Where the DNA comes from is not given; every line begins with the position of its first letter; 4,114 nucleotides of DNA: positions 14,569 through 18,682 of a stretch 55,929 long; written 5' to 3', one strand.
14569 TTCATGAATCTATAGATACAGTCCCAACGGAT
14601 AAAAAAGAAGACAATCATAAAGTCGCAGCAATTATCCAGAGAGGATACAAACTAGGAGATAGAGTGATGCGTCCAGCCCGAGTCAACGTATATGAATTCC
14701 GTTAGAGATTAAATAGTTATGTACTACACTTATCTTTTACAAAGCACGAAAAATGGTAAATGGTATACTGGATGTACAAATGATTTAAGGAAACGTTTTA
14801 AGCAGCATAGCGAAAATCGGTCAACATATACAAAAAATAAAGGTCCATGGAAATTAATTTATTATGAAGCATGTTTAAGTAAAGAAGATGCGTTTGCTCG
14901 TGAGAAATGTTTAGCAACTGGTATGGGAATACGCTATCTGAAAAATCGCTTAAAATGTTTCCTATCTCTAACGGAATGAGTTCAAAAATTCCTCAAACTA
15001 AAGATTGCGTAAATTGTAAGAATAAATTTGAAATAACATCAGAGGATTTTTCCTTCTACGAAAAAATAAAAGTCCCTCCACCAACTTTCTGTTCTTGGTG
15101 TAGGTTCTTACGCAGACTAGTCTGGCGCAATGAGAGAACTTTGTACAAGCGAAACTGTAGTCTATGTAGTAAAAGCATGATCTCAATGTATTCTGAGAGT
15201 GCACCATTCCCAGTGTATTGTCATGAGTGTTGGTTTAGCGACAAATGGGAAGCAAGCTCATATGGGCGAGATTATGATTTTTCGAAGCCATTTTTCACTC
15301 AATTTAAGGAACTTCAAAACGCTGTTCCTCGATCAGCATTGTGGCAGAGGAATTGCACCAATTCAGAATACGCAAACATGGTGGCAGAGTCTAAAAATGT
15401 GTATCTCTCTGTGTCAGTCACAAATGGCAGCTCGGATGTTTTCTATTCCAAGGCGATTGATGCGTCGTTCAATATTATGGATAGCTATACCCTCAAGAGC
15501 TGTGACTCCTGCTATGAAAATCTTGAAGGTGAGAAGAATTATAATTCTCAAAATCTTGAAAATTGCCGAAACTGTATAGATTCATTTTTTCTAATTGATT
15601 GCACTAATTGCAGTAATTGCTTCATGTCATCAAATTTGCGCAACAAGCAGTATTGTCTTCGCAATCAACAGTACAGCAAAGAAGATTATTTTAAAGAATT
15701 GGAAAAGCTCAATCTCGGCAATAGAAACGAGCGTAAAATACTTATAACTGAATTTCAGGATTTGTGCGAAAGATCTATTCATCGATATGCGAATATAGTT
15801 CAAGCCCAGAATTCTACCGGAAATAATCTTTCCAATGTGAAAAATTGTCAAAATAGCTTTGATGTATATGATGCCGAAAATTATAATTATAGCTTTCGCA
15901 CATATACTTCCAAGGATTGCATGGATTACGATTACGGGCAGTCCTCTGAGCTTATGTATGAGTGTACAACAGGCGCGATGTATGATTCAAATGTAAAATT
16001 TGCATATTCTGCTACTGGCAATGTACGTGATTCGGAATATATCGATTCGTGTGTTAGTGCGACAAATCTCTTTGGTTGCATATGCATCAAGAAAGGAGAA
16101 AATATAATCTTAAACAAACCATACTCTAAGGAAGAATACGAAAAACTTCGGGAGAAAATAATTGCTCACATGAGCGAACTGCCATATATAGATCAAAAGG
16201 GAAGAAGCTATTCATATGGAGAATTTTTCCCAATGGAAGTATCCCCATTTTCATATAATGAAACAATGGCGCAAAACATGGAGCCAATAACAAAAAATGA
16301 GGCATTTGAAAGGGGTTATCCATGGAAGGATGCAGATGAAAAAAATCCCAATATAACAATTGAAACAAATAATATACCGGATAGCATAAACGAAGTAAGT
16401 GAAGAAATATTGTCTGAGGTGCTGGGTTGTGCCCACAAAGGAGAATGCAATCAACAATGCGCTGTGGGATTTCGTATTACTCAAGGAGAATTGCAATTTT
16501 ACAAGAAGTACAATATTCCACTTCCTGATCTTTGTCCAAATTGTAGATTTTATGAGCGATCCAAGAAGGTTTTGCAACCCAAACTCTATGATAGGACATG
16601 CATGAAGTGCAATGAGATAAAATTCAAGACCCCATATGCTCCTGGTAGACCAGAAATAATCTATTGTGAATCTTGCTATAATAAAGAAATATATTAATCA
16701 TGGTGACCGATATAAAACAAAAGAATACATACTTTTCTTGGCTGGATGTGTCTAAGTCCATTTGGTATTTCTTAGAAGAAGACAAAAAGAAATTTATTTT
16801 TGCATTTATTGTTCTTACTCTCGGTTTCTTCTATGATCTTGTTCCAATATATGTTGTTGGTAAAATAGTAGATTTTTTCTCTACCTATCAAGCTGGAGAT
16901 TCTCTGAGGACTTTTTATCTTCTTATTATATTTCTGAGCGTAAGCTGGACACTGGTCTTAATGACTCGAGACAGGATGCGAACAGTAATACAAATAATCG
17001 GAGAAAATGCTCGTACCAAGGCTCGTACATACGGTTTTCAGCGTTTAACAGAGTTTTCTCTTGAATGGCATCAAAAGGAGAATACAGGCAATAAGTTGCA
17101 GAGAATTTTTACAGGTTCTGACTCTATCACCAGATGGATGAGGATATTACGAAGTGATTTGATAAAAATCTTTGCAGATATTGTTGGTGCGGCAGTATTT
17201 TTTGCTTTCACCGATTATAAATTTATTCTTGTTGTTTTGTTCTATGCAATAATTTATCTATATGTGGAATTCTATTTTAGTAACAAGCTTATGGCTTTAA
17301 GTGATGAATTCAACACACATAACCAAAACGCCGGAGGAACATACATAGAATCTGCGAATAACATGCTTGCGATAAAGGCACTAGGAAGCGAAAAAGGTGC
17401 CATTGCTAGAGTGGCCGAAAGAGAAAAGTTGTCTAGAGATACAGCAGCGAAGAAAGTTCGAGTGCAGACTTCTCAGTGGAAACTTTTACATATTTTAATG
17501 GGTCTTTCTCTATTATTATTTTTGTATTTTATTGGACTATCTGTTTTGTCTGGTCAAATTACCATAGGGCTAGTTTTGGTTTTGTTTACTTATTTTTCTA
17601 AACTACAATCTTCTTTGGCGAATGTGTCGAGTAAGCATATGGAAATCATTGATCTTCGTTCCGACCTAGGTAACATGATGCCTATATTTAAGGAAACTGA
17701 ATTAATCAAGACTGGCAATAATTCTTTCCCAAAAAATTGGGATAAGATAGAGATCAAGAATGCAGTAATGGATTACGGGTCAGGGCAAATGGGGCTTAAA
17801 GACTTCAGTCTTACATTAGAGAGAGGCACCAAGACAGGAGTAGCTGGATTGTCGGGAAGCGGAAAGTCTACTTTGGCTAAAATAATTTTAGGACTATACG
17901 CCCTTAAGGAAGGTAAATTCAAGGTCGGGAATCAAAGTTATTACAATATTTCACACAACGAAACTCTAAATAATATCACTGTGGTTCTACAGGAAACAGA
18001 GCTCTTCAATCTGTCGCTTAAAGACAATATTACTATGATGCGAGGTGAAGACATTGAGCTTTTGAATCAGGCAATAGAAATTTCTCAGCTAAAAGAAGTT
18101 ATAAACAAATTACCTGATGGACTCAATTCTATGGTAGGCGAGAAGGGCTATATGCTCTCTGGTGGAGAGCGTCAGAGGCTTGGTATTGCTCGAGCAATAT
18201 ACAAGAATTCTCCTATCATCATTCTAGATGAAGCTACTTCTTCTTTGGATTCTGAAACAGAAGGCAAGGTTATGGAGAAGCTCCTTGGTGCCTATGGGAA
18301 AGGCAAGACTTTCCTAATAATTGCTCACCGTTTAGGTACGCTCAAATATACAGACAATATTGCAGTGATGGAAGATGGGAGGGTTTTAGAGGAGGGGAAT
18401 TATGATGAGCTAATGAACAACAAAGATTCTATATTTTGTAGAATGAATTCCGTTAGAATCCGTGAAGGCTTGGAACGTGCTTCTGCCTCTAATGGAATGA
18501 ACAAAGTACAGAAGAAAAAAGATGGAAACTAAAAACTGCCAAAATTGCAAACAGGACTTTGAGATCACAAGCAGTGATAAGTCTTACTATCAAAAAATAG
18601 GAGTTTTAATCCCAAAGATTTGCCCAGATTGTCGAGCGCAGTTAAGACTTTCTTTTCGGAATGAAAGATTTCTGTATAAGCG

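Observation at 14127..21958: grpE-led operon encoding a GIY-YIG protein, an ABC exporter and three large Cys-rich zinc-ribbon-capped paralogues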

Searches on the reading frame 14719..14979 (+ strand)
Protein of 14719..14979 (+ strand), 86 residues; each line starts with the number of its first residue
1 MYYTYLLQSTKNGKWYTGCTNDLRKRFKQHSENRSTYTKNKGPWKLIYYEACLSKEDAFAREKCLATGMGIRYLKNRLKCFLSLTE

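Call 3: search_protein_families(library=pfam, proteins=[window:14719-14979:+], max_evalue=0.01)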
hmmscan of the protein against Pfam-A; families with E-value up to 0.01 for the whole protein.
window:14719-14979:+ (86 aa): 1 family
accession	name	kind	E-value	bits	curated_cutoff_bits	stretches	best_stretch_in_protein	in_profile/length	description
PF01541.30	GIY-YIG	-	1e-15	58.2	22.6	1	1-63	1-66/78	GIY-YIG catalytic domain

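Call 4: search_protein_families(library=ncbifam, proteins=[window:14719-14979:+], max_evalue=0.01)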
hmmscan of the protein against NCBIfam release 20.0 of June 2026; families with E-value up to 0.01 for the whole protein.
window:14719-14979:+ (86 aa): 1 family
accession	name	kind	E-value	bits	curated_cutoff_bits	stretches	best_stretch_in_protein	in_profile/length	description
TIGR01453.1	grpIintron_endo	subfamily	8.3e-05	22.7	56.05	1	5-37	5-37/215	group I intron endonuclease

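Call 66: search_protein_families(library=padloc, proteins=[window:14719-14979:+], max_evalue=0.01)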
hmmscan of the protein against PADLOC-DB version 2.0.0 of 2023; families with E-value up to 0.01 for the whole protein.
window:14719-14979:+ (86 aa): 1 family
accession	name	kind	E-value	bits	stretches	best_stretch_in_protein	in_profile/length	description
PDLC03701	HEase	-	0.0051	14.7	1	5-33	6-34/271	homing endonuclease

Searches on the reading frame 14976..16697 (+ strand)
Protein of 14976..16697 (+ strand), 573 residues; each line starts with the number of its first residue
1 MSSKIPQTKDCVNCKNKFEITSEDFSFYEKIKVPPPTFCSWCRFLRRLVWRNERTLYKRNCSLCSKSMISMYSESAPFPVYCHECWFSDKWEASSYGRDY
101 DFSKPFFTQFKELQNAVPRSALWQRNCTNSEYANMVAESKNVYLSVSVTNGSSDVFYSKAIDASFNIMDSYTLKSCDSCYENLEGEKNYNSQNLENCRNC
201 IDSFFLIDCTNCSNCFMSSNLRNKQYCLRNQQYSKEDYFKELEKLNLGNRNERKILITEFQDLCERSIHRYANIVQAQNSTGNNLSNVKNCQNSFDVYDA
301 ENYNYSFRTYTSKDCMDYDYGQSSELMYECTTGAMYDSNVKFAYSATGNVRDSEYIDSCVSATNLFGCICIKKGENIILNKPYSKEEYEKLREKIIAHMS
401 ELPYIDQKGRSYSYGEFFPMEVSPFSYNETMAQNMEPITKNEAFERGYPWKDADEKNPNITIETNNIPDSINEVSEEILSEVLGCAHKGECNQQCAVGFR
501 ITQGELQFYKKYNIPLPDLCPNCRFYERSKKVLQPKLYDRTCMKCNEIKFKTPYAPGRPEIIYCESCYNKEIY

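Call 3: search_protein_families(library=pfam, proteins=[window:14976-16697:+], max_evalue=0.01)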
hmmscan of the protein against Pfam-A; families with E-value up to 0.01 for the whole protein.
window:14976-16697:+ (573 aa): 0 families

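Call 4: search_protein_families(library=ncbifam, proteins=[window:14976-16697:+], max_evalue=0.01)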
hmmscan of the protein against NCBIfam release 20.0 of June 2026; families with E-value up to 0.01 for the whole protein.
window:14976-16697:+ (573 aa): 0 families

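Call 19: find_related_loci(query=A1, collection=genome_contigs, flank=10000)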
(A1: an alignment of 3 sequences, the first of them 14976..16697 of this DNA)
Query A1 (573 aa) in genome_contigs; peptide patterns used: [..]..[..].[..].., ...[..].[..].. (x = any residue, [..] = any of these).
599 stretches matched a pattern (row limit reached: there are more); 494 encode a relative of the query (tblastn E <= 1e-3); the best 80 are kept; 80 distinct loci.
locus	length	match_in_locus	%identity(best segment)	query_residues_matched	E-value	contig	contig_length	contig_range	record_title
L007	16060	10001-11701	60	7-573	0e+0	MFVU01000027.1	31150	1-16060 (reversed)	MAG: Candidatus Nomurabacteria bacterium RIFCSPLOWO2_12_FULL_44_11 rifcsplowo2_12_scaffold_5573, whole genome shotgun se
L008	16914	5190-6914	59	7-572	0e+0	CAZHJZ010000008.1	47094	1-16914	MAG TPA_asm: uncultured Candidatus Saccharibacteria bacterium isolate SRP170004_co1_54 genome assembly, contig: NODE_929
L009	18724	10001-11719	59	1-572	0e+0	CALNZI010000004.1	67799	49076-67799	MAG: Candidatus Paceibacterota bacterium isolate LOGT_bin.0037 genome assembly, contig: contig_54063, whole genome shotg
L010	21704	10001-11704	60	7-573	0e+0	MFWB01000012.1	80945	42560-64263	MAG: Candidatus Nomurabacteria bacterium RIFOXYB1_FULL_39_16 rifoxyb1_full_scaffold_440, whole genome shotgun sequence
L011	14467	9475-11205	57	5-572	0e+0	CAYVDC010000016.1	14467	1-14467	MAG TPA_asm: uncultured Candidatus Saccharibacteria bacterium isolate SRP170004_co1_265 genome assembly, contig: NODE_65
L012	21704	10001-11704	58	7-573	0e+0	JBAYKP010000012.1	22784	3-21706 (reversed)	MAG: Candidatus Paceibacterota bacterium isolate SO_2016_GW1_82 scaffold03935_OW334_2016, whole genome shotgun sequence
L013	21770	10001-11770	56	1-573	0e+0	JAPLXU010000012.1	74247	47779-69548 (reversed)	MAG: Candidatus Nomurabacteria bacterium isolate LacPavin_0419_WC70L_MAG_39_11 LacPavin_0419_WC70L_scaffold_14751, whole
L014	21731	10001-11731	57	7-573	0e+0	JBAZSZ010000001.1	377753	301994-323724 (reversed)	MAG: Candidatus Paceibacterota bacterium isolate SO_2017_GW1_189 NODE_190_length_377753_cov_4.692738_OW334_2017, whole g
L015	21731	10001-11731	56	7-573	0e+0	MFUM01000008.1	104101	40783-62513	MAG: Candidatus Nomurabacteria bacterium RIFCSPHIGHO2_12_FULL_42_19 rifcsphigho2_12_scaffold_614, whole genome shotgun s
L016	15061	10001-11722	55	3-573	0e+0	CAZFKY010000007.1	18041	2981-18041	MAG TPA_asm: uncultured Candidatus Saccharibacteria bacterium isolate SRP135725_co1_149 genome assembly, contig: NODE_40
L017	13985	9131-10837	57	7-573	0e+0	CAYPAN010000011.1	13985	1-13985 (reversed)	MAG TPA_asm: uncultured Candidatus Saccharibacteria bacterium isolate binchicken_co241_293 genome assembly, contig: NODE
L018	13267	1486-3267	49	3-572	0e+0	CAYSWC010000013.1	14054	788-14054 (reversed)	MAG TPA_asm: uncultured Candidatus Saccharibacteria bacterium isolate SRP178908_co1_13 genome assembly, contig: NODE_294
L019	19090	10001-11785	47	7-572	0e+0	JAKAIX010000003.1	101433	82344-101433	MAG: bacterium isolate WY3.bin51 NODE_286_length_101433_cov_2.484414, whole genome shotgun sequence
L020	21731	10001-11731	48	6-573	3e-176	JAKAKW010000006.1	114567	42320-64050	MAG: bacterium isolate WY4.bin98 NODE_170_length_114567_cov_2.298646, whole genome shotgun sequence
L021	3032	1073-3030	49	7-560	0e+0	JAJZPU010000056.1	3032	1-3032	MAG: bacterium isolate SKS1.bin17 NODE_60781_length_3032_cov_3.827194, whole genome shotgun sequence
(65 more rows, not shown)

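Call 66: search_protein_families(library=padloc, proteins=[window:14976-16697:+], max_evalue=0.01)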
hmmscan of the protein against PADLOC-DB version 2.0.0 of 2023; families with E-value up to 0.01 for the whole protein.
window:14976-16697:+ (573 aa): 0 families

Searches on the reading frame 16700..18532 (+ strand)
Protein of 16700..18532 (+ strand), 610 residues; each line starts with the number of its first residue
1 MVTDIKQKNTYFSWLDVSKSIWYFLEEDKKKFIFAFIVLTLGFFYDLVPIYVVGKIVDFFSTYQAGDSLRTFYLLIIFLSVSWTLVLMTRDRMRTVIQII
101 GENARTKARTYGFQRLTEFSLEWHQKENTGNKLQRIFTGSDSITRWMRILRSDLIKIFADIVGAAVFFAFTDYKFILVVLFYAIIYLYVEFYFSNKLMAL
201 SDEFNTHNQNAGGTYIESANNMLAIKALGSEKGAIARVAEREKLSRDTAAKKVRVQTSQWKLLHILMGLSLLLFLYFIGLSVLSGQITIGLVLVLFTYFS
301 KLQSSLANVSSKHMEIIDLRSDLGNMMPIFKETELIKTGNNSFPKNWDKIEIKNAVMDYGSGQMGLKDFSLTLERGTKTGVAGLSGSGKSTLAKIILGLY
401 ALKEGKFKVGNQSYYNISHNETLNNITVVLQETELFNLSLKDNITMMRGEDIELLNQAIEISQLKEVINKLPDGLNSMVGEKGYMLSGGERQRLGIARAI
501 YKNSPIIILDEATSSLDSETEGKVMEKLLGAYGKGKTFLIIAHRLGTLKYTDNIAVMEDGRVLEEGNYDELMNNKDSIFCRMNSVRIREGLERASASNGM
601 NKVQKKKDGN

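Call 3: search_protein_families(library=pfam, proteins=[window:16700-18532:+], max_evalue=0.01)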
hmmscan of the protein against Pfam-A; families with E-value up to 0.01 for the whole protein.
window:16700-18532:+ (610 aa): 4 families
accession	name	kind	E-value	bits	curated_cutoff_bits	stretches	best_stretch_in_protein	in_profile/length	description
PF00005.33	ABC_tran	-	4.7e-28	98.9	25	1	366-514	1-137/137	ABC transporter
PF00664.28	ABC_membrane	-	3.6e-21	76.5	28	1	32-305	1-273/274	ABC transporter transmembrane region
PF02463.25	SMC_N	-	6.1e-07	29.5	40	1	379-555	27-209/220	RecF/RecN/SMC N terminal domain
PF00503.26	G-alpha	-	0.0073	15.9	48.8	0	381-463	26-104/333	G-protein alpha subunit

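Call 4: search_protein_families(library=ncbifam, proteins=[window:16700-18532:+], max_evalue=0.01)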
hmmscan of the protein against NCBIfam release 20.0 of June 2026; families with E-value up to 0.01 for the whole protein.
window:16700-18532:+ (610 aa): 189 families (the best 25 are shown)
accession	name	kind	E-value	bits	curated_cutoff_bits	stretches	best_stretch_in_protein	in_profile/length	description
TIGR02203.1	MsbA_lipidA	equivalog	1.6e-74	251.4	602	1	21-585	5-568/572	lipid A export permease/ATP-binding protein MsbA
NF010178.0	PRK13657.1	equivalog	4.2e-72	243.4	733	1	34-577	26-562/588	glucan ABC transporter ATP-binding protein/ permease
TIGR02204.1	MsbA_rel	hypoth_equivalog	2.8e-71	240.9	780.4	1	19-575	7-565/576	ABC transporter, permease/ATP-binding protein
TIGR03796.1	NHLM_micro_ABC1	equivalog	5.1e-70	236.5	853.3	1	25-575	149-702/710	NHLP family bacteriocin export ABC transporter peptidase/permease/ATPase subunit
NF045513.1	HepA_fam_ABC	equivalog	1.6e-65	221.7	725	1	93-577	115-601/610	heterocyst formation ABC transporter subunit HepA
TIGR01846.1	type_I_sec_HlyB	subfamily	6.8e-64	216.4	725.55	1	110-582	216-688/694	type I secretion system permease/ATPase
NF052233.1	CphA_assoc_ABC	equivalog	8.2e-64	216.2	880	1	21-597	175-754/766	cyanophycin metabolism-associated ABC transporter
NF008381.0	PRK11176.1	equivalog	5.1e-62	210.1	867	1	10-584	5-577/582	lipid A ABC transporter ATP-binding protein/permease MsbA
TIGR03375.1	type_I_sec_LssB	subfamily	2.8e-61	207.7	693.1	1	71-574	187-691/696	type I secretion system permease/ATPase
TIGR00958.1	3a01208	subfamily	2.7e-60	204.4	874.6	1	23-580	154-708/711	antigen peptide transporter 2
TIGR01193.1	bacteriocin_ABC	subfamily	5.2e-60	203.7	523.85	1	27-575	153-699/708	peptide cleavage/export ABC transporter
TIGR03797.1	NHLM_micro_ABC2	equivalog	5.6e-59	200.3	709.4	1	67-581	173-680/686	NHLP bacteriocin export ABC transporter permease/ATPase subunit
TIGR02857.1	CydD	equivalog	3.5e-58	197.9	435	1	55-557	28-529/529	thiol reductant ABC exporter subunit CydD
TIGR01192.1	chvA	subfamily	1.6e-56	192.2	585.4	1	48-579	38-563/585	glucan export ABC transporter ATP-binding protein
NF008364.0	PRK11160.1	equivalog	2.1e-56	191.7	630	1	106-578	93-568/575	heme ABC transporter ATP-binding protein/permease CydC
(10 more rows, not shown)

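Call 77: find_related_loci(query=window:16700-18532:+, collection=metagenome_contigs, flank=6000)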
Query window:16700-18532:+ (610 aa) in metagenome_contigs; peptide patterns used: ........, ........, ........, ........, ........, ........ (x = any residue, [..] = any of these).
57 stretches matched a pattern; 22 encode a relative of the query (tblastn E <= 1e-3); 22 distinct loci.
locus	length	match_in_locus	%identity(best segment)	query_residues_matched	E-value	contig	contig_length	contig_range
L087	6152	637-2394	68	12-584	0e+0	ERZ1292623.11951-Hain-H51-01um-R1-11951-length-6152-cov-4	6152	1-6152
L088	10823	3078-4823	68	6-583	0e+0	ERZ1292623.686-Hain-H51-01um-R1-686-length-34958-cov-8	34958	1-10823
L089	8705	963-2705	69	12-588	0e+0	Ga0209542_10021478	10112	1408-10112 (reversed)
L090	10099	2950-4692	69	12-588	0e+0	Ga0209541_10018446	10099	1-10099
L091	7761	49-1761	67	13-583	0e+0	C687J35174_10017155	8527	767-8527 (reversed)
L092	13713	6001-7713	67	13-583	0e+0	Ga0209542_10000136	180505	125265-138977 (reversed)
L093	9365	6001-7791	64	12-606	0e+0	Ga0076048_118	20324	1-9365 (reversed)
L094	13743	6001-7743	66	1-583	0e+0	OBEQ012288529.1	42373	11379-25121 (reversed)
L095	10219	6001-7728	66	12-583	0e+0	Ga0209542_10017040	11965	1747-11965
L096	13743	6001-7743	66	5-583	0e+0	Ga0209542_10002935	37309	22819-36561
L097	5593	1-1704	65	18-585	0e+0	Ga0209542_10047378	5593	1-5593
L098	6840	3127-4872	65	3-583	0e+0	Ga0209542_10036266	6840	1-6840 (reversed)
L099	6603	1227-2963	65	5-583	0e+0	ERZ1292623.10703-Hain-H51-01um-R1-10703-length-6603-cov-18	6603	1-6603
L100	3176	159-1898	64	4-583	0e+0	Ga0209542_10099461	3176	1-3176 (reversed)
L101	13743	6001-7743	63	1-583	0e+0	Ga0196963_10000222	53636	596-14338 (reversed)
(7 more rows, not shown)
